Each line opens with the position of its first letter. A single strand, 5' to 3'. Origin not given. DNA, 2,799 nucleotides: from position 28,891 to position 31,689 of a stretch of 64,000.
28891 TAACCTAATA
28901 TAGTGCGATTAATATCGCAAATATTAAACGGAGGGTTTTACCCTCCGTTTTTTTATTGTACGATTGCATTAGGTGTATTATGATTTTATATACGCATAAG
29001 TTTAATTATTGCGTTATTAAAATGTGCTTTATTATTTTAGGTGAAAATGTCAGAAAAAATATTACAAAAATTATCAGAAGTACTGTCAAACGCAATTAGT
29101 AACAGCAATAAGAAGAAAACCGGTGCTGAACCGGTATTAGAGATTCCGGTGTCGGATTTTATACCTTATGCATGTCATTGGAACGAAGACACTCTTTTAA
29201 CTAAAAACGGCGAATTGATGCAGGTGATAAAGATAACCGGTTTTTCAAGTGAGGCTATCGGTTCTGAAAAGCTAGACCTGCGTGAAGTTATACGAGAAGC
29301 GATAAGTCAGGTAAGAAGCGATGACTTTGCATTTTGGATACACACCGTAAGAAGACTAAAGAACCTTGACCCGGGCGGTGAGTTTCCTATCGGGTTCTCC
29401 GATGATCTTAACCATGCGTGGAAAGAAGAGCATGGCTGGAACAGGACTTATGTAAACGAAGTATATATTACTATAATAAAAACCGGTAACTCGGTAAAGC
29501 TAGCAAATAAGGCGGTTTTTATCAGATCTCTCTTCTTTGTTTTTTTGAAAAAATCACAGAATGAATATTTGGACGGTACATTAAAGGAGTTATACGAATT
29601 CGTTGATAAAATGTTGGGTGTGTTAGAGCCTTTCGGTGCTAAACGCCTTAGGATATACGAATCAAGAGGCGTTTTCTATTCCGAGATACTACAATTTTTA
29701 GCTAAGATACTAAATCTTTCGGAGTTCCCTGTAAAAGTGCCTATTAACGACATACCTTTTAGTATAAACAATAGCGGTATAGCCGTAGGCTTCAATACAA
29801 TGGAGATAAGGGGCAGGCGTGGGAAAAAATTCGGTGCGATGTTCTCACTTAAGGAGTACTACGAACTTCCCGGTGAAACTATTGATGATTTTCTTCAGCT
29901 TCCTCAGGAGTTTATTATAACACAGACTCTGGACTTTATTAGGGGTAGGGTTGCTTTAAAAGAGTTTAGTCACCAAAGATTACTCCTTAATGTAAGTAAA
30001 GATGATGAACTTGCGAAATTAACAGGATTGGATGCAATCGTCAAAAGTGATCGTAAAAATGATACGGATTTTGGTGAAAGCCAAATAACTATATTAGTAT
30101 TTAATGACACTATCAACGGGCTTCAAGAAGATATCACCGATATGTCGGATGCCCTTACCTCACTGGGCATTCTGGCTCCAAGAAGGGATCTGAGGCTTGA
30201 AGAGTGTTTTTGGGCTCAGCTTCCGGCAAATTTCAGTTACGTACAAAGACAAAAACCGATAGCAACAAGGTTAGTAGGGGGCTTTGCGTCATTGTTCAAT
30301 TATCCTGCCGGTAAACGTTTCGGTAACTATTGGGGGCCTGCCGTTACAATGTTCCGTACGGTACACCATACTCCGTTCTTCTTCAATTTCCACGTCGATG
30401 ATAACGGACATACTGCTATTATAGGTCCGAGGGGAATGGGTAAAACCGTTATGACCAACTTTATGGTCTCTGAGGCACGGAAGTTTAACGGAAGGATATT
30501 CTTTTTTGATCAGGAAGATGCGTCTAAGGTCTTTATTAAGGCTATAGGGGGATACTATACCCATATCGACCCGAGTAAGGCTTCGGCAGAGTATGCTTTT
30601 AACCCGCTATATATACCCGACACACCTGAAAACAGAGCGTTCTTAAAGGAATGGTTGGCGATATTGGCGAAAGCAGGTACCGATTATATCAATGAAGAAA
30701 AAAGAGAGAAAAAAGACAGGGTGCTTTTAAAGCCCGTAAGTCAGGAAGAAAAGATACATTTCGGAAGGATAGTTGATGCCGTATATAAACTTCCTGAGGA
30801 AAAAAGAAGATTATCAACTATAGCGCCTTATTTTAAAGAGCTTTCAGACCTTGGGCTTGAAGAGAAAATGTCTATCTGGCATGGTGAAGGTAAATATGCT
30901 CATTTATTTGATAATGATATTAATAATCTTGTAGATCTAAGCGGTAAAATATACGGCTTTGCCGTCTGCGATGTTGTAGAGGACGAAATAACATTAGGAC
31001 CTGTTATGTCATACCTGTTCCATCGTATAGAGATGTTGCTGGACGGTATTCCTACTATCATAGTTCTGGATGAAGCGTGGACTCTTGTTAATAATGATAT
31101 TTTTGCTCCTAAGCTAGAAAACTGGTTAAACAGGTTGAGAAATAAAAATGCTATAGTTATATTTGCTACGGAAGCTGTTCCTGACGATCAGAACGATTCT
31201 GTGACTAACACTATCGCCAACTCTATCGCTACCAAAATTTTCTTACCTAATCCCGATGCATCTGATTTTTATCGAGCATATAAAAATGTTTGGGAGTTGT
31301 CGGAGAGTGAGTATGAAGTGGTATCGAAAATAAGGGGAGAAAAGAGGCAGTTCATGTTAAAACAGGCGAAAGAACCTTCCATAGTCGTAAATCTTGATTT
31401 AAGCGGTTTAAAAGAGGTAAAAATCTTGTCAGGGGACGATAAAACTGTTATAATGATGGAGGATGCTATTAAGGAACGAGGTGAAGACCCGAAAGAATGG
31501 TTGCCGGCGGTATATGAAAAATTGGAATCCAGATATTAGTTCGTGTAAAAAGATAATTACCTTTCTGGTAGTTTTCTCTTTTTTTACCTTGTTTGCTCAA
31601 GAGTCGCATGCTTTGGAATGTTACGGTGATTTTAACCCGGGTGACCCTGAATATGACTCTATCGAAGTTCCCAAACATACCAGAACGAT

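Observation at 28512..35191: Orphan virB2-virB4 module coupled to a giant non-VirB6 secreted protein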

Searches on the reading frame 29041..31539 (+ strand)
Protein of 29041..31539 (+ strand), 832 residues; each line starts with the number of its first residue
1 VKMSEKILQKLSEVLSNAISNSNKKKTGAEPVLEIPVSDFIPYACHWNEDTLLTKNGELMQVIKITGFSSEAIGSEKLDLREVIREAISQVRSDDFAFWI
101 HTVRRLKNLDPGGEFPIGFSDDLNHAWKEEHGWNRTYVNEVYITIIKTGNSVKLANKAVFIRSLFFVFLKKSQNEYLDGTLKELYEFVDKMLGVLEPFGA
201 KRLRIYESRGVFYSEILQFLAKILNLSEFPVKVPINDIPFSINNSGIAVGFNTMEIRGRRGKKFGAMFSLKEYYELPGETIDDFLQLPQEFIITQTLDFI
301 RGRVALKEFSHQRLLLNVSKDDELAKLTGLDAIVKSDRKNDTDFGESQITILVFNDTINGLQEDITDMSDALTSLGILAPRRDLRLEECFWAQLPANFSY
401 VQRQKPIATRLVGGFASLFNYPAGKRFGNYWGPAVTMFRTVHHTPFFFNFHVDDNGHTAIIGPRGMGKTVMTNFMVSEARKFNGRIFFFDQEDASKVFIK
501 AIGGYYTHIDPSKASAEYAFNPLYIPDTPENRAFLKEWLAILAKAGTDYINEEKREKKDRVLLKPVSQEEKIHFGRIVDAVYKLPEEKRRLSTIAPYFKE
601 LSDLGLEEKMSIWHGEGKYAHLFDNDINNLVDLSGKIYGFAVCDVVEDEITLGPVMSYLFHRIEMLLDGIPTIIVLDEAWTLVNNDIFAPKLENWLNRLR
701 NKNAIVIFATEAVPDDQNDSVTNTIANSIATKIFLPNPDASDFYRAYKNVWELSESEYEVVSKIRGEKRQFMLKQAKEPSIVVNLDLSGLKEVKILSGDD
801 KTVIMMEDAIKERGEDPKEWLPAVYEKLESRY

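Call 5: search_protein_families(library=pfam, proteins=[window:29041-31539:+], max_evalue=0.01)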
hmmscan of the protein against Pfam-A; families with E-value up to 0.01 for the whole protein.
window:29041-31539:+ (832 aa): 6 families
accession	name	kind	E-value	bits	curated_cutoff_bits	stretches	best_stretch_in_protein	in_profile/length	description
PF03135.19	CagE_TrbE_VirB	-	5e-32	112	21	1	202-403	2-204/204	CagE, TrbE, VirB family, component of type IV transporter system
PF19044.6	P-loop_TraG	-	1.1e-11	44.5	25.8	1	455-765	29-346/413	TraG P-loop domain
PF12846.13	AAA_10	-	9.8e-09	35.1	27.5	1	453-730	19-300/362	AAA-like domain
PF10412.15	TrwB_AAD_bind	-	0.0029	17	20.5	0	455-492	15-52/387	Type IV secretion-system coupling protein DNA-binding domain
PF11463.14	R-HINP1I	-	0.0051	16.8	25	0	743-829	61-146/208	R.HinP1I restriction endonuclease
PF00005.33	ABC_tran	-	0.0077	17.3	25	0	449-492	5-48/137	ABC transporter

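Call 6: search_protein_families(library=ncbifam, proteins=[window:29041-31539:+], max_evalue=0.01)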
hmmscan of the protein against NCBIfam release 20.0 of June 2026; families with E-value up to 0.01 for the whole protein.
window:29041-31539:+ (832 aa): 12 families
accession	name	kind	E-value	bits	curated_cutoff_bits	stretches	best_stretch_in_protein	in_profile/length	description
NF010473.0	PRK13898.1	equivalog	6e-193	643.1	1050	1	33-829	17-799/801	type IV secretion system ATPase VirB4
TIGR00929.1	VirB4_CagE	subfamily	7.7e-178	593.2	643.1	1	36-827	7-791/792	VirB4 family type IV secretion/conjugal transfer ATPase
NF010427.0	PRK13853.1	equivalog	1.5e-86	291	957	1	39-825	14-781/789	type IV secretion system protein VirB4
NF010447.0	PRK13873.1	equivalog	3.1e-60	204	1020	1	339-792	324-758/815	conjugal transfer protein TrbE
NF010404.0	PRK13830.1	subfamily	6.9e-42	143.2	810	1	331-772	329-754/818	conjugal transfer protein TrbE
NF010466.0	PRK13891.1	subfamily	1.1e-38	132.8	1322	1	432-821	465-838/852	conjugal transfer protein TrbE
TIGR02746.1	TraC-F-type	equivalog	2.6e-13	48.8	567.05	1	435-773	408-748/800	type IV secretion system protein TraC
NF041017.1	DNA_import_CedB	equivalog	1.1e-05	24.3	700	1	442-492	262-313/590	DNA import protein CedB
TIGR03411.1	urea_trans_UrtD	equivalog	0.00093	18.9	304.1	1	448-494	21-66/242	urea ABC transporter ATP-binding protein UrtD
NF010278.0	PRK13721.1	subfamily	0.0043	15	1177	1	446-735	470-759/874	type IV secretion system protein TraC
TIGR01277.1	thiQ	equivalog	0.0054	16.4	245.05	0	441-492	10-61/213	thiamine ABC transporter ATP-binding protein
NF008039.0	PRK10771.1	equivalog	0.0056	16.1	298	0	441-491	11-61/234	thiamine ABC transporter ATP-binding protein ThiQ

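Call 8: find_encoding_contigs(protein=window:29041-31539:+, flank=10000, max_places=6)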
Protein window:29041-31539:+ (832 aa): no gene with exactly this product is on record in the collection.

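Call 16: find_related_loci(query=window:29041-31539:+, collection=genome_contigs, flank=10000)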
Query window:29041-31539:+ (832 aa) in genome_contigs; peptide patterns used: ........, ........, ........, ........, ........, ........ (x = any residue, [..] = any of these).
34 stretches matched a pattern; 6 encode a relative of the query (tblastn E <= 1e-3); 6 distinct loci.
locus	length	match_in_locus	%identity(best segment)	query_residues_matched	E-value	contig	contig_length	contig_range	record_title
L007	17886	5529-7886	49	29-826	0e+0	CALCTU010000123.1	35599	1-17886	MAG TPA_asm: uncultured Alphaproteobacteria bacterium isolate ERR598976_bin.56_CONCOCT_v1.1_MAG genome assembly, contig:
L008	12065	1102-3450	47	34-830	0e+0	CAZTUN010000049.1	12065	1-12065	MAG TPA_asm: uncultured Rickettsiales bacterium isolate SRP342105_co1_302 genome assembly, contig: NODE_7224_length_1206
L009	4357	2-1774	55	223-830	0e+0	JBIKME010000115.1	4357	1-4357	MAG: Rickettsiales bacterium isolate ME2014-08-31_3300042860_group5_bin128 Rohwer_bin1998_scaffold_34935_c1, whole genom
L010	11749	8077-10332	33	35-803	5e-145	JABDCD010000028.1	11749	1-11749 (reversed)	MAG: Alphaproteobacteria bacterium isolate BWMinControl_Nextera46_MAG5 3300020797.a:Ga0207022_10293, whole genome shotgu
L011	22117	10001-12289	34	37-808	8e-145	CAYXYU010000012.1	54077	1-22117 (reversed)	MAG TPA_asm: uncultured Rickettsiales bacterium isolate binchicken_co350_18 genome assembly, contig: NODE_930_length_540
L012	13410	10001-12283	33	23-803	4e-145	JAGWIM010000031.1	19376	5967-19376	MAG: Pseudomonadota bacterium isolate REEB114 contig-150_3433, whole genome shotgun sequence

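Call 55: find_homologous_proteins(query=window:29047-31539:+, max_evalue=1e-20)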
Query window:29047-31539:+ (830 aa): 432 proteins with E <= 1e-20 among 8000 candidates; the best 120 are listed.
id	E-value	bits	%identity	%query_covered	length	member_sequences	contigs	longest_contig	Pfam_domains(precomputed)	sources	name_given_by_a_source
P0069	0.0e+0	1890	100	100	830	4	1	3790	PF19044.7,PF27097.1,PF12846.14,PF03135.20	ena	-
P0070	0.0e+0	1316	70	99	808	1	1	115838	PF19044.7,PF27097.1,PF12846.14,PF03135.20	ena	-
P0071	0.0e+0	1187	64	99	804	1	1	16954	PF19044.7,PF27097.1,PF12846.14,PF03135.20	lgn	-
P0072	0.0e+0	1173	63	99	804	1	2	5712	PF19044.7,PF27097.1,PF12846.14,PF03135.20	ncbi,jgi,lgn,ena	jgi:type IV secretion system protein VirB4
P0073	0.0e+0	1068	59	97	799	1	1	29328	PF19044.7,PF27097.1,PF03135.20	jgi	jgi:type IV secretion system protein VirB4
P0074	0.0e+0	1046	57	97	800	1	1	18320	PF19044.7,PF27097.1,PF03135.20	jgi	jgi:type IV secretion system protein VirB4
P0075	0.0e+0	1017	56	97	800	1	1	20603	PF19044.7,PF27097.1,PF12846.14,PF03135.20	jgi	jgi:type IV secretion system protein VirB4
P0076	0.0e+0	1013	57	97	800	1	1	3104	PF19044.7,PF27097.1,PF03135.20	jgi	jgi:type IV secretion system protein VirB4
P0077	1.5e-291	987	54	97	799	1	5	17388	PF19044.7,PF27097.1,PF12846.14,PF03135.20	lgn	-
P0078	1.7e-291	987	56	97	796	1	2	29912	PF19044.7,PF27097.1,PF03135.20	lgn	-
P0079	7.4e-285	965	54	97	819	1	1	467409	PF19044.7,PF27097.1,PF03135.20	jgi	jgi:type IV secretion system protein VirB4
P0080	1.6e-283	961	54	96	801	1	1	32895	PF27097.1,PF12846.14,PF03135.20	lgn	-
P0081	2.3e-283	960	55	97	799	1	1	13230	PF19044.7,PF27097.1,PF12846.14,PF03135.20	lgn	-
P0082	1.8e-278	944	53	96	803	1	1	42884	PF19044.7,PF27097.1,PF03135.20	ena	-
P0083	2.1e-274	931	51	97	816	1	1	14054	PF19044.7,PF27097.1,PF12846.14,PF03135.20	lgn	-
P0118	6.1e-226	770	46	96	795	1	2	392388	PF19044.7,PF27097.1,PF03135.20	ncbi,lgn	-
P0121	1.4e-224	766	46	96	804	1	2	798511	PF19044.7,PF27097.1,PF12846.14,PF03135.20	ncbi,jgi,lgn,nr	ncbi:MAG: VirB4 family type secretion/conjugal transfer ATPase [Rickettsiales bacterium]|jgi:type IV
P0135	4.5e-216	738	43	96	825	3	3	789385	PF19044.7,PF27097.1,PF12846.14,PF03135.20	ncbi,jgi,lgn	jgi:type IV secretion system protein VirB4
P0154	3.2e-203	695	43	97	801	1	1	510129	PF19044.7,PF27097.1,PF03135.20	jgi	jgi:type IV secretion system protein VirB4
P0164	1.6e-199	683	41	97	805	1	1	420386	PF19044.7,PF27097.1,PF12846.14,PF03135.20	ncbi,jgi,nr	ncbi:MAG: virB4 2 [Rickettsiaceae bacterium]|jgi:type IV secretion system protein VirB4|nr:virB4 2 [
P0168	1.2e-197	677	42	97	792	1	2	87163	PF19044.7,PF27097.1,PF12846.14,PF03135.20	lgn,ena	-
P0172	1.0e-196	674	38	97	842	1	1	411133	PF19044.7,PF27097.1,PF12846.14,PF03135.20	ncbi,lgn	-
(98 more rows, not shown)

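Call 56: find_encoding_contigs(protein=P0079, flank=8000, max_places=1)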
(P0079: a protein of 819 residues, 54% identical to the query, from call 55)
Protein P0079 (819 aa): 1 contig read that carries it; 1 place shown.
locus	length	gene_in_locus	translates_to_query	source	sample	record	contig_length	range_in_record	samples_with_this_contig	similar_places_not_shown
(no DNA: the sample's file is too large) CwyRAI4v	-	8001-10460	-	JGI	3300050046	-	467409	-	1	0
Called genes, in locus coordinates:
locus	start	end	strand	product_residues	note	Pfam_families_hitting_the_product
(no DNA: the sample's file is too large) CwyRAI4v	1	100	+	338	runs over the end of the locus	-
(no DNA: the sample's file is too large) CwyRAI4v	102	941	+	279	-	PF02569:Pantoate_ligase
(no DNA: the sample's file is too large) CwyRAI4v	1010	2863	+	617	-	PF14559:TPR_19 (weak), PF12895:ANAPC3 (weak), PF13432:TPR_16 (weak), PF00515:TPR_1 (weak), PF07719:TPR_2 (weak), PF13181:TPR_8 (weak), PF13414:TPR_11, PF13844:Glyco_transf_41, +7 more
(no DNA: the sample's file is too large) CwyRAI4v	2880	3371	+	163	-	-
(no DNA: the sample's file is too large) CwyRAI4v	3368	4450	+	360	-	PF03702:AnmK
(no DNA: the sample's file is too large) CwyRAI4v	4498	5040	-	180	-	PF04364:DNA_pol3_chi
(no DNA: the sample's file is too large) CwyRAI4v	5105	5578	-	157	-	PF01668:SmpB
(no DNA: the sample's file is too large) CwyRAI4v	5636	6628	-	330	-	PF00701:DHDPS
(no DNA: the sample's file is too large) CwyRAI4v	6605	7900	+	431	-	PF00672:HAMP (weak), PF00512:HisKA, PF02518:HATPase_c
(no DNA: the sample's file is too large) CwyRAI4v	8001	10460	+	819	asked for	PF27097:VirB4_TrbE_N, PF03135:CagE_TrbE_VirB, PF19044:P-loop_TraG (faint)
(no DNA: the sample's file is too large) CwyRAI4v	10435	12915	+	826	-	PF21722:Gly_rich_2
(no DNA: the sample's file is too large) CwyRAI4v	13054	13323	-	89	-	PF01313:Bac_export_3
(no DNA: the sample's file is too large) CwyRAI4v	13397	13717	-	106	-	PF02049:FliE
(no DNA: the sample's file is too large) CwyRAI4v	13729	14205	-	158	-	PF06429:Flg_bbr_C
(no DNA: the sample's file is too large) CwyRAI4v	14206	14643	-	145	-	PF00460:Flg_bb_rod (weak)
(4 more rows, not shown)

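Call 57: find_encoding_contigs(protein=P0121, flank=8000, max_places=1)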
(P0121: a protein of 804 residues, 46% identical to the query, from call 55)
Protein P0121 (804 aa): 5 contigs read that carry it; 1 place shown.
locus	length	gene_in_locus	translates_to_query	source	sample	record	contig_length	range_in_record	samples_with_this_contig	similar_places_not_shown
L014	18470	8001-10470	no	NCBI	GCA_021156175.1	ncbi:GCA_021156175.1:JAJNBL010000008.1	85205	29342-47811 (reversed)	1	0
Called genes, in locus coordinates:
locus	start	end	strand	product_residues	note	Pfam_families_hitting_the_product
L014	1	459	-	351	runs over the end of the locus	PF01916:DS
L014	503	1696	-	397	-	PF01168:Ala_racemase_N (faint), PF02784:Orn_Arg_deC_N, PF00278:Orn_DAP_Arg_deC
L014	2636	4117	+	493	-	PF00916:Sulfate_transp, PF01740:STAS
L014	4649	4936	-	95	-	-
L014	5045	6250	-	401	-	PF01053:Cys_Met_Meta_PP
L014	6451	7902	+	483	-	PF12796:Ank_2 (weak), PF12796:Ank_2, PF00023:Ank (weak), PF12796:Ank_2, PF13857:Ank_5, PF00023:Ank (weak), PF12796:Ank_2, PF13637:Ank_4, +3 more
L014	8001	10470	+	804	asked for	PF27097:VirB4_TrbE_N, PF03135:CagE_TrbE_VirB, PF12846:AAA_10 (faint), PF19044:P-loop_TraG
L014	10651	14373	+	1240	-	-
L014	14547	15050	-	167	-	PF09361:Phasin_2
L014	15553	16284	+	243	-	PF25087:GMPPB_C (weak), PF00132:Hexapep, PF14602:Hexapep_2 (weak)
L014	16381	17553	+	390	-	PF00266:Aminotran_5, PF01212:Beta_elim_lyase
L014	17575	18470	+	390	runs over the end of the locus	PF00266:Aminotran_5, PF01212:Beta_elim_lyase, PF01041:DegT_DnrJ_EryC1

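Call 58: find_encoding_contigs(protein=P0164, flank=8000, max_places=1)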
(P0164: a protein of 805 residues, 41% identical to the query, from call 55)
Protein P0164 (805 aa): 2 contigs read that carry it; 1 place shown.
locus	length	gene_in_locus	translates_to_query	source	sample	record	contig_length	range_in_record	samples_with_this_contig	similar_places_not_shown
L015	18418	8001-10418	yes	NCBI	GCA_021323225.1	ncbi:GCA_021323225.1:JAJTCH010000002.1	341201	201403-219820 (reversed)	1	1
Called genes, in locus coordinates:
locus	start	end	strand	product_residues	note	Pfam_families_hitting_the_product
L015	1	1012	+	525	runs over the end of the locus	PF00263:Secretin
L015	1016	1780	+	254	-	-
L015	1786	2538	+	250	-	-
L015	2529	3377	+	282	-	PF02749:QRPTase_N, PF01729:QRPTase_C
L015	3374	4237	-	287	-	PF00348:polyprenyl_synt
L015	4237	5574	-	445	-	PF13401:AAA_22 (faint), PF00004:AAA (weak), PF07728:AAA_5 (faint), PF07724:AAA_2, PF00004:AAA (weak)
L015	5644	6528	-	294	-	PF01745:IPT (weak), PF01715:IPPT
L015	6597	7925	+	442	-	PF00512:HisKA, PF02518:HATPase_c, PF13589:HATPase_c_3 (weak)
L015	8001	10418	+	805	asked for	PF27097:VirB4_TrbE_N, PF03135:CagE_TrbE_VirB, PF12846:AAA_10 (weak), PF19044:P-loop_TraG (weak)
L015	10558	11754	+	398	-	PF13191:AAA_16, PF13401:AAA_22, PF13173:AAA_14 (faint)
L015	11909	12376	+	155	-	PF00572:Ribosomal_L13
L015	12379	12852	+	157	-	PF00380:Ribosomal_S9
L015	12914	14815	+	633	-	PF00456:Transketolase_N (faint), PF13292:DXP_synthase_N, PF00676:E1_dh (weak), PF02779:Transket_pyr, PF02780:Transketolase_C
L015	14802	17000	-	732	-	PF04453:LptD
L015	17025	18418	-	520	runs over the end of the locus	PF21760:SecD_1st, PF22599:SecDF_P1_head, PF02355:SecD_SecF_C, PF00873:ACR_tran (weak)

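Call 69: find_encoding_contigs(protein=P0135, flank=8000, max_places=1)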
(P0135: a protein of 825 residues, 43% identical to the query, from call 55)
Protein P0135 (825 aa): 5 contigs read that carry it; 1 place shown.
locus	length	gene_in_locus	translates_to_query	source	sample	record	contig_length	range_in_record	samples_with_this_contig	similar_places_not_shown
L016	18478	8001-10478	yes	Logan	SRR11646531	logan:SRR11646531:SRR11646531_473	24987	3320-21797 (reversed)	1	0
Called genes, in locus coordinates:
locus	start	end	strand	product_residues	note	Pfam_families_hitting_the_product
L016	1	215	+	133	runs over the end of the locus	PF04379:DUF525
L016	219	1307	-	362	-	PF00158:Sigma54_activat, PF14532:Sigma54_activ_2, PF00004:AAA (weak), PF07724:AAA_2 (weak), PF07728:AAA_5, PF25601:AAA_lid_14, PF02954:HTH_8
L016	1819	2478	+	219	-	PF00834:Ribul_P_3_epim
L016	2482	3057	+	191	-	PF13580:SIS_2, PF01380:SIS (faint)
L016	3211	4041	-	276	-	PF01513:NAD_kinase, PF20143:NAD_kinase_C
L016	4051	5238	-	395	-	PF10098:DUF2336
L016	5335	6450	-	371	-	PF10098:DUF2336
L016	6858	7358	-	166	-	PF14588:YjgF_endoribonc, PF01042:Ribonuc_L-PSP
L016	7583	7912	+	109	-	PF04956:TrbC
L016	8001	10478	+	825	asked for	PF12846:AAA_10 (faint), PF27097:VirB4_TrbE_N, PF03135:CagE_TrbE_VirB, PF19044:P-loop_TraG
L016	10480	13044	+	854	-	PF04610:TrbL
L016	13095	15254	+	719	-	PF13567:DUF4131, PF03772:Competence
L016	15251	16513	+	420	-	PF11741:AMIN, PF24837:AMIN-like (faint), PF01520:Amidase_3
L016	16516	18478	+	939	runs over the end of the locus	PF00912:Transgly, PF17092:PCB_OB, PF00905:Transpeptidase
